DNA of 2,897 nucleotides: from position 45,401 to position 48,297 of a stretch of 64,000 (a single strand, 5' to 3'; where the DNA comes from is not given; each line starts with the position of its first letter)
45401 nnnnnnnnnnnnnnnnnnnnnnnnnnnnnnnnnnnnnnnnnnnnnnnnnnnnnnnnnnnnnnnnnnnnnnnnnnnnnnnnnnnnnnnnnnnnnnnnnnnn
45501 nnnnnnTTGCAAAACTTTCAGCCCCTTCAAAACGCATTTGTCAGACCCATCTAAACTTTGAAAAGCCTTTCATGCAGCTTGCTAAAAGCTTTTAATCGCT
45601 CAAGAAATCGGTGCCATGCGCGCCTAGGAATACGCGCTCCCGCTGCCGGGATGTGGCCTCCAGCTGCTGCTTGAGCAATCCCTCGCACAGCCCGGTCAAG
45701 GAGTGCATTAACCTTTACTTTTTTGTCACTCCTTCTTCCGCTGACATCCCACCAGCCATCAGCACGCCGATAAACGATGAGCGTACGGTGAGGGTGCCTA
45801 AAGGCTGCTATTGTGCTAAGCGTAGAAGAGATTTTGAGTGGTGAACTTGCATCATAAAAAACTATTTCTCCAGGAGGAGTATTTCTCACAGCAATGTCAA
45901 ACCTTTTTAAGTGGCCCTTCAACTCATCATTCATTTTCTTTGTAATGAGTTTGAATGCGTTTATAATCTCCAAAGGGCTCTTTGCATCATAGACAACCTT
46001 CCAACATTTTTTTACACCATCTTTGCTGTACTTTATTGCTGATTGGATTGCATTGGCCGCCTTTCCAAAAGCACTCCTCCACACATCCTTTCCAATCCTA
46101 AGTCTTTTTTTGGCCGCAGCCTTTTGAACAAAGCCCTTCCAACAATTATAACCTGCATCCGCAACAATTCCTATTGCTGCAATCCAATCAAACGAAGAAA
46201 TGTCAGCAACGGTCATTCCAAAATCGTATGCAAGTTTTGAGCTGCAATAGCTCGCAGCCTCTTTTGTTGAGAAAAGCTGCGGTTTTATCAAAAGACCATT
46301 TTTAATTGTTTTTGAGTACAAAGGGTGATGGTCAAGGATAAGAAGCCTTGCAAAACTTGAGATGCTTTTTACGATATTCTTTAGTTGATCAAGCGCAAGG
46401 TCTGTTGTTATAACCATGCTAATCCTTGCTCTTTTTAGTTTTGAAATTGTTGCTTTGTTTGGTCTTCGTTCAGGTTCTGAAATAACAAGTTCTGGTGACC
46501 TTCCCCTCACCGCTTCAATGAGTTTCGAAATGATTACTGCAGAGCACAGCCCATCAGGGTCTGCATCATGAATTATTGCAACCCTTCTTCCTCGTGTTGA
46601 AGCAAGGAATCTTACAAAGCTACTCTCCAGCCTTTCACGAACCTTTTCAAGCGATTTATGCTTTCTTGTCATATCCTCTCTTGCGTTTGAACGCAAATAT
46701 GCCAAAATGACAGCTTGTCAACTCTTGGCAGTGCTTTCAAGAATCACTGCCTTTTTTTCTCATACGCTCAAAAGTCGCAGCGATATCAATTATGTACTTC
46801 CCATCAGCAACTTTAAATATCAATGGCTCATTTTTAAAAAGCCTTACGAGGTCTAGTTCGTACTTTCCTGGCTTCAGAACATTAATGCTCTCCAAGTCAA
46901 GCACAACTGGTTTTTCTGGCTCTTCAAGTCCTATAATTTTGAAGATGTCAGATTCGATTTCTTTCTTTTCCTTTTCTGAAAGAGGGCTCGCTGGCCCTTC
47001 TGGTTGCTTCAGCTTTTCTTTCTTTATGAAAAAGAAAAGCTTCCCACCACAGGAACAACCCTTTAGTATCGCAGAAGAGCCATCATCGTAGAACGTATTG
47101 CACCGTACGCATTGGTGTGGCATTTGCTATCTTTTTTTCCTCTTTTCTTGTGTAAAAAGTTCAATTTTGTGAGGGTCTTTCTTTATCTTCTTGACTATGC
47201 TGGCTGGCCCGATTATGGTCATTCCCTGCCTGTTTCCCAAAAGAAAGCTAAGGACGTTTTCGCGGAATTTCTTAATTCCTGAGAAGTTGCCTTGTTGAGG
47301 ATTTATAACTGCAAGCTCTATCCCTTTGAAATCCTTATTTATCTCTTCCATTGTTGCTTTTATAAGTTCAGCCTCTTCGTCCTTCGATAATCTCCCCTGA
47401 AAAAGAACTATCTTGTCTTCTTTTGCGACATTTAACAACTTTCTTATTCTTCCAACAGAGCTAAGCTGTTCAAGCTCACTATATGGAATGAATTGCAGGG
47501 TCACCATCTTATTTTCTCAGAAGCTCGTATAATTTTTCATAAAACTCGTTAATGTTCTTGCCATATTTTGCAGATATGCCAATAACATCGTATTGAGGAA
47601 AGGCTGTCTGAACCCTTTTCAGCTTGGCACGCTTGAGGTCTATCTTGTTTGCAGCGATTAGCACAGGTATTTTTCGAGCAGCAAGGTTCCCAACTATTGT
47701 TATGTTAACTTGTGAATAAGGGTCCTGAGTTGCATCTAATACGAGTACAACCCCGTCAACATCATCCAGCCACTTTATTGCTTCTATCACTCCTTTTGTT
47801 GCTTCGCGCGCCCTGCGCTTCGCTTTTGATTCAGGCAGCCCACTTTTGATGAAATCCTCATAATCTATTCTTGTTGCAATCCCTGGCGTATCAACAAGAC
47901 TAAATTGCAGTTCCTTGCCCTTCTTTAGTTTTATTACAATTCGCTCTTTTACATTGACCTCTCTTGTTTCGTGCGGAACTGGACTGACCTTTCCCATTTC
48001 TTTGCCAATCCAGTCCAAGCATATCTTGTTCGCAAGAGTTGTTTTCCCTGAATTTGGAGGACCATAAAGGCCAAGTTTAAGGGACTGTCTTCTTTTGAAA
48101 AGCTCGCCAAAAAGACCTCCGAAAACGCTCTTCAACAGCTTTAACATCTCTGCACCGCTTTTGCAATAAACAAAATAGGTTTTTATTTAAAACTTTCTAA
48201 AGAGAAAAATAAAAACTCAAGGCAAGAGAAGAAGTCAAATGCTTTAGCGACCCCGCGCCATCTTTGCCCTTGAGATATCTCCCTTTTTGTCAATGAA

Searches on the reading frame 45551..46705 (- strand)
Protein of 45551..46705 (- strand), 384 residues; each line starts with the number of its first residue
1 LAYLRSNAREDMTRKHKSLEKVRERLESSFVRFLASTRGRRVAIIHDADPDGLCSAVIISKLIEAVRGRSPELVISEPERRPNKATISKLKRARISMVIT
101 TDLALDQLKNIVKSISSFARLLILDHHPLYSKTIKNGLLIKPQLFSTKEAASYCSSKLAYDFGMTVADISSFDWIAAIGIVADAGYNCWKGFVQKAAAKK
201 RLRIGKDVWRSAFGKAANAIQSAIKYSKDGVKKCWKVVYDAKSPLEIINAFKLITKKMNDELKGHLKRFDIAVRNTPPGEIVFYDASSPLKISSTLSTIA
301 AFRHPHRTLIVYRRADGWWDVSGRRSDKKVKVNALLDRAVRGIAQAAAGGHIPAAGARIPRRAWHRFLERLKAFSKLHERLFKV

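Call 29: search_protein_families(library=pfam, proteins=[window:45551-46705:-], max_evalue=0.01)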
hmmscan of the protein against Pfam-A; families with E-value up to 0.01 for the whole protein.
window:45551-46705:- (384 aa): 2 families
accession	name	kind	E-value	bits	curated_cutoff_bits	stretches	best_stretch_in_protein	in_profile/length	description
PF01368.27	DHH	-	7e-07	30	28.1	1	42-162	2-101/125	DHH family, N-terminal domain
PF02272.25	DHHA1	-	2.1e-06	28.6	25.9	1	310-374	35-99/102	DHHA1 domain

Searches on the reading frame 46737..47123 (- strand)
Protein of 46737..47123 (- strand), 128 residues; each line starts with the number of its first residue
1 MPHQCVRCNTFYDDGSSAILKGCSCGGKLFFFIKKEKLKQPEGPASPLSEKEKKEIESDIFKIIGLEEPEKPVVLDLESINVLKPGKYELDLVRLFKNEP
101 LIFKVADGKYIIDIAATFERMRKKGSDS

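Call 29: search_protein_families(library=pfam, proteins=[window:46737-47123:-], max_evalue=0.01)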
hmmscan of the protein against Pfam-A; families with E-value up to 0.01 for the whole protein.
window:46737-47123:- (128 aa): 1 family
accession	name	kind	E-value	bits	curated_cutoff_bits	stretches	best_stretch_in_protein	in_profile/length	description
PF09845.14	OapC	-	9.8e-24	84.6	23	1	2-119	1-132/133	Origin-associated protein OapC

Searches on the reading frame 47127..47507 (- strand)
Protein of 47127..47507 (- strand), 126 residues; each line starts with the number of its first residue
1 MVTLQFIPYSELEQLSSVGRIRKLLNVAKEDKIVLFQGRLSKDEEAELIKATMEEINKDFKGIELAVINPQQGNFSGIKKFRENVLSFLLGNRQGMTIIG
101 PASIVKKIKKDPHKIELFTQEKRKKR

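Call 29: search_protein_families(library=pfam, proteins=[window:47127-47507:-], max_evalue=0.01)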
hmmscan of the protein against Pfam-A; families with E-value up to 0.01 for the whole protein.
window:47127-47507:- (126 aa): 1 family
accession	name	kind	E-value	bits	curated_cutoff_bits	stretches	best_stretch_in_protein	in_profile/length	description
PF09846.14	OapB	-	3.6e-18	65.9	27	1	12-115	1-99/104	Origin-associated protein OapB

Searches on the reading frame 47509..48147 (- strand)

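Call 29: search_protein_families(library=pfam, proteins=[window:47509-48147:-], max_evalue=0.01)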
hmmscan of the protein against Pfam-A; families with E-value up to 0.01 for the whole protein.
window:47509-48147:- (212 aa): 11 families
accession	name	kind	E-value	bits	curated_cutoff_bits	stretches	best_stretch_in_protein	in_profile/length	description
PF01926.29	MMR_HSR1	-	8.1e-15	55.4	21.9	1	25-168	2-113/113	50S ribosome-binding GTPase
PF00009.33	GTP_EFTU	-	2.9e-11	43.7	26.5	1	122-210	85-186/188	Elongation factor Tu GTP binding domain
PF02421.24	FeoB_N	-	2.3e-06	27.6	27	1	25-204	3-154/156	Ferrous iron transport protein B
PF00735.24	Septin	-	2.3e-05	24.3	26.2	1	24-98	6-80/280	Septin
PF16897.10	MMR_HSR1_Xtn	-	5.1e-05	23.7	35.2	1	160-210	56-104/106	C-terminal region of MMR_HSR1 domain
PF09439.16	SRPRB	-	7.4e-05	22.6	25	0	27-90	8-56/178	Signal recognition particle receptor beta subunit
PF03193.22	RsgA_GTPase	-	0.00011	22.5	30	0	129-206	22-104/174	RsgA GTPase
PF00004.35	AAA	-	0.00016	22.6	21.2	1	27-177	3-119/131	ATPase family associated with various cellular activities (AAA)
PF00025.27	Arf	-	0.00025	21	22.3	0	127-176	79-132/174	ADP-ribosylation factor family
PF20720.3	nSTAND3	-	0.0048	17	27.2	1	27-60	22-53/155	Novel STAND NTPase 3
PF08477.19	Roc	-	0.0081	16.8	27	0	24-89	1-65/119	Ras of Complex, Roc, domain of DAPkinase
